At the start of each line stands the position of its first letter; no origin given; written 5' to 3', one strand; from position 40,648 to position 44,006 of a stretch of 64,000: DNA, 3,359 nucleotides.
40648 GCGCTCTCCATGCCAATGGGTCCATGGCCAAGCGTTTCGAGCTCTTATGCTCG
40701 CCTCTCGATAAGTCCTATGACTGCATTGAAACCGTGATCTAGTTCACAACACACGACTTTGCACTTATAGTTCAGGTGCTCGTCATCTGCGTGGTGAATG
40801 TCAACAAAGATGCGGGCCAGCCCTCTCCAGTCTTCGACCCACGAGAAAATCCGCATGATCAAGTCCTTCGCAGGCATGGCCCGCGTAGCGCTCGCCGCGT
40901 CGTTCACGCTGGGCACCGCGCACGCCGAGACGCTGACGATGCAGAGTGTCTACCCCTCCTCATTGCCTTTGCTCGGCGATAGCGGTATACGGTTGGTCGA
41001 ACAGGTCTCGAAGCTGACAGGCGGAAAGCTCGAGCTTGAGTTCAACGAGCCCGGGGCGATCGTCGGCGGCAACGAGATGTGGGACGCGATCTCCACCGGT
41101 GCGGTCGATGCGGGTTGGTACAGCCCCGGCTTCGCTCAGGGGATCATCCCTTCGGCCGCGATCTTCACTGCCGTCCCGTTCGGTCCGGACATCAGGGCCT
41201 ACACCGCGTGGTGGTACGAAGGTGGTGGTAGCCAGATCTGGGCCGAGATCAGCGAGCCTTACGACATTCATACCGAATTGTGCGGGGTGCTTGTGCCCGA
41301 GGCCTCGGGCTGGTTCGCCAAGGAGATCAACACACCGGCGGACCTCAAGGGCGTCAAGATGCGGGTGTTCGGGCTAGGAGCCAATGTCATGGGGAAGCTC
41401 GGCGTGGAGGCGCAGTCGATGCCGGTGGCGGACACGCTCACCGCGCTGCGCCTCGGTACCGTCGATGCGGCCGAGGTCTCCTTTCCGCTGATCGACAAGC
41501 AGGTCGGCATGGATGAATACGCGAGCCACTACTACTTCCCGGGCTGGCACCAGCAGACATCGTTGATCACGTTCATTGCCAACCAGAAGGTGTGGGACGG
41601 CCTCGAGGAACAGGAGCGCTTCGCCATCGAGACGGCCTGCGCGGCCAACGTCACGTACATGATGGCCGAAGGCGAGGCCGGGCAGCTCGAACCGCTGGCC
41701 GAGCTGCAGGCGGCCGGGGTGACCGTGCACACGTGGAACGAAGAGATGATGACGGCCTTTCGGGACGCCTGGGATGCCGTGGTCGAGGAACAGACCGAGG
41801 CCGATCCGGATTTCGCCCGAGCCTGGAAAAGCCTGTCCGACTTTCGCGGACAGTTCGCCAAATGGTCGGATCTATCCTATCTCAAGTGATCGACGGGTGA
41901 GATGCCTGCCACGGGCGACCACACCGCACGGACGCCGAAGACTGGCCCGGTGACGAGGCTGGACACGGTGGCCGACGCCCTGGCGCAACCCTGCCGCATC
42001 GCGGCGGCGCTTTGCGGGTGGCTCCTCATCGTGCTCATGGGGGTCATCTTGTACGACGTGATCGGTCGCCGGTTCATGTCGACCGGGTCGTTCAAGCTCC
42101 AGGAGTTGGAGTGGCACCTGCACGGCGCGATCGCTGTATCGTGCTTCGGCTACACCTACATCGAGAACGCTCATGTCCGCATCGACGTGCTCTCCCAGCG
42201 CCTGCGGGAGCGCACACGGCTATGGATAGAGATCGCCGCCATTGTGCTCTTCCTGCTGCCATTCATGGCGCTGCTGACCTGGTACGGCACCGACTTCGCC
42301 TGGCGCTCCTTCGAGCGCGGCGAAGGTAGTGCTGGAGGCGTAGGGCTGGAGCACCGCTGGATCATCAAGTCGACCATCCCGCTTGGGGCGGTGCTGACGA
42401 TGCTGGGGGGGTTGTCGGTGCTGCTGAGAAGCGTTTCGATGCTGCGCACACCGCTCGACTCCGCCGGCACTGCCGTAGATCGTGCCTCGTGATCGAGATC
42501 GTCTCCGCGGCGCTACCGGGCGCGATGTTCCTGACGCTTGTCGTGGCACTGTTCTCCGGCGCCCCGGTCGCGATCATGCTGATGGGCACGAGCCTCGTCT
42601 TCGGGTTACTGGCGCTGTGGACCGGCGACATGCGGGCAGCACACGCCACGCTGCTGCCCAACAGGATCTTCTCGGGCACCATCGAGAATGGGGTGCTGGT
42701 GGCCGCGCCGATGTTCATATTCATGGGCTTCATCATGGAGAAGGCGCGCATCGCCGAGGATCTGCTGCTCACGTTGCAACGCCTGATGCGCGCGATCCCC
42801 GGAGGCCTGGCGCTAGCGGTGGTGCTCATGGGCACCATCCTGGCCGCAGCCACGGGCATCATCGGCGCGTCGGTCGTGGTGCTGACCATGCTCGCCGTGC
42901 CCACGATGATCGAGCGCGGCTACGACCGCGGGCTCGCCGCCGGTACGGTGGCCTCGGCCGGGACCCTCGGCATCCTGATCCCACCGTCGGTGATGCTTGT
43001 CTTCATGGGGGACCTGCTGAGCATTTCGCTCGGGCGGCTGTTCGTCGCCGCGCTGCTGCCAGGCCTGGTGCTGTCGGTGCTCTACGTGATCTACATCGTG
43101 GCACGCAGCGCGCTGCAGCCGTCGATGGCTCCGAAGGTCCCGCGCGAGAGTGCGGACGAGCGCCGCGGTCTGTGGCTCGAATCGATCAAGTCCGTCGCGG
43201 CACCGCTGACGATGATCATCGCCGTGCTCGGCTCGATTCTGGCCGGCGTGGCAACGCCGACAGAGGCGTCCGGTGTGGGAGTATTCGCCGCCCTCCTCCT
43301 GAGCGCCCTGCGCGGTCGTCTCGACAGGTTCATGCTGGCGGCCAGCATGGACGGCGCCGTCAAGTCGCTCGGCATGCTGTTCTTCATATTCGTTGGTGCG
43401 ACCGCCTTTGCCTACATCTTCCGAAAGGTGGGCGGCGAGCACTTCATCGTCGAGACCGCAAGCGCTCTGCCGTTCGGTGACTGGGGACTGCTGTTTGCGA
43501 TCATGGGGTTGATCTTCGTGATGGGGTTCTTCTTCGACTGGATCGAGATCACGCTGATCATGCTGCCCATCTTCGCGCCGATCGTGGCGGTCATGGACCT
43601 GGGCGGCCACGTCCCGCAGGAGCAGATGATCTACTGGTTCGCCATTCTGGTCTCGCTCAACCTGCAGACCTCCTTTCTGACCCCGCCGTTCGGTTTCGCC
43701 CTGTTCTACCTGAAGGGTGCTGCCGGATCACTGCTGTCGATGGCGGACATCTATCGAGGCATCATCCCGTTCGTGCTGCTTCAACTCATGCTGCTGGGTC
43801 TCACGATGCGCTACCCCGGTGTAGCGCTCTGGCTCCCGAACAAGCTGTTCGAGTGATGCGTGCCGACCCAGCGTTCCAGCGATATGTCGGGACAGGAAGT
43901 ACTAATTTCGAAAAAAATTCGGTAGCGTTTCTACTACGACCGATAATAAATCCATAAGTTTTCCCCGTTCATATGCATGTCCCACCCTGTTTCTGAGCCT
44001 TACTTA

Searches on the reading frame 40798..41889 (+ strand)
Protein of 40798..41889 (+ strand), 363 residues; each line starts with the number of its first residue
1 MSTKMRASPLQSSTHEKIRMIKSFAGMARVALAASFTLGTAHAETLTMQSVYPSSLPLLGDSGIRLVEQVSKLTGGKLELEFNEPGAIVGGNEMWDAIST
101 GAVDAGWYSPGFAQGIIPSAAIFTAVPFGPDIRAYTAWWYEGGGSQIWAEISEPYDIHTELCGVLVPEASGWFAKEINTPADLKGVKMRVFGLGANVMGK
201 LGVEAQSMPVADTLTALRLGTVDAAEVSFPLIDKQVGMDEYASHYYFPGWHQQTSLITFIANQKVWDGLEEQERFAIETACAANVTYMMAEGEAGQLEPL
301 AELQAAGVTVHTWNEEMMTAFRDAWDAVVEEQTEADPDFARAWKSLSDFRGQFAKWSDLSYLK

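Call 47: search_protein_families(library=pfam, proteins=[window:40798-41889:+], max_evalue=0.00001)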
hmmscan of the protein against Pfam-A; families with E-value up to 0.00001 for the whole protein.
window:40798-41889:+ (363 aa): 1 family
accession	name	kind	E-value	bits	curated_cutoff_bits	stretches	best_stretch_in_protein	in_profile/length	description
PF03480.18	DctP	-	5.1e-38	131.5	23.4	1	66-333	18-283/286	Bacterial extracellular solute-binding protein, family 7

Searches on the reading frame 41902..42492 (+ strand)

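Call 73: search_protein_families(library=pfam, proteins=[window:41902-42492:+], max_evalue=0.00001)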
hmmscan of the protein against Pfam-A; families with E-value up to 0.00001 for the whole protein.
window:41902-42492:+ (196 aa): 1 family
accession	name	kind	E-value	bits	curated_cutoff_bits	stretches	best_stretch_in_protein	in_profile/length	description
PF04290.18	DctQ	-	4.2e-19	69.2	28.3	1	45-178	1-130/132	Tripartite ATP-independent periplasmic transporters, DctQ component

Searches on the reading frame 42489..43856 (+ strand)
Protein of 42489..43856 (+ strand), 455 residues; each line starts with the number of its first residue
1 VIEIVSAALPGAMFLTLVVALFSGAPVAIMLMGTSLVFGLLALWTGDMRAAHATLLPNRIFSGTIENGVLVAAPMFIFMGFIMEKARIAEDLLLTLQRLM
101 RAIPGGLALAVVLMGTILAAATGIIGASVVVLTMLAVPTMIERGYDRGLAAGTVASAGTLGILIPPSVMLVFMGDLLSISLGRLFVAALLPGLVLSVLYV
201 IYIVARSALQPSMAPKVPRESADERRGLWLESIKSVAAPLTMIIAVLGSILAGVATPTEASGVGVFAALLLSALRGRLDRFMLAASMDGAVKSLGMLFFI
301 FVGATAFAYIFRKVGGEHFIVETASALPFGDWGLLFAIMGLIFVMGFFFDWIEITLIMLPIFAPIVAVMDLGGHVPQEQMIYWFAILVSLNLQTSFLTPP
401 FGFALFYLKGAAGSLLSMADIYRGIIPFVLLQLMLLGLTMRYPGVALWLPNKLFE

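Call 5: search_protein_families(library=pfam, proteins=[window:42489-43856:+])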
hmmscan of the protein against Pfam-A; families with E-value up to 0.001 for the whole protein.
window:42489-43856:+ (455 aa): 1 family
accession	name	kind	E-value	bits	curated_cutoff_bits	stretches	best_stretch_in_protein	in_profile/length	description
PF06808.19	DctM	-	1e-60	206.2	23.8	1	14-440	1-408/413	Tripartite ATP-independent periplasmic transporter, DctM component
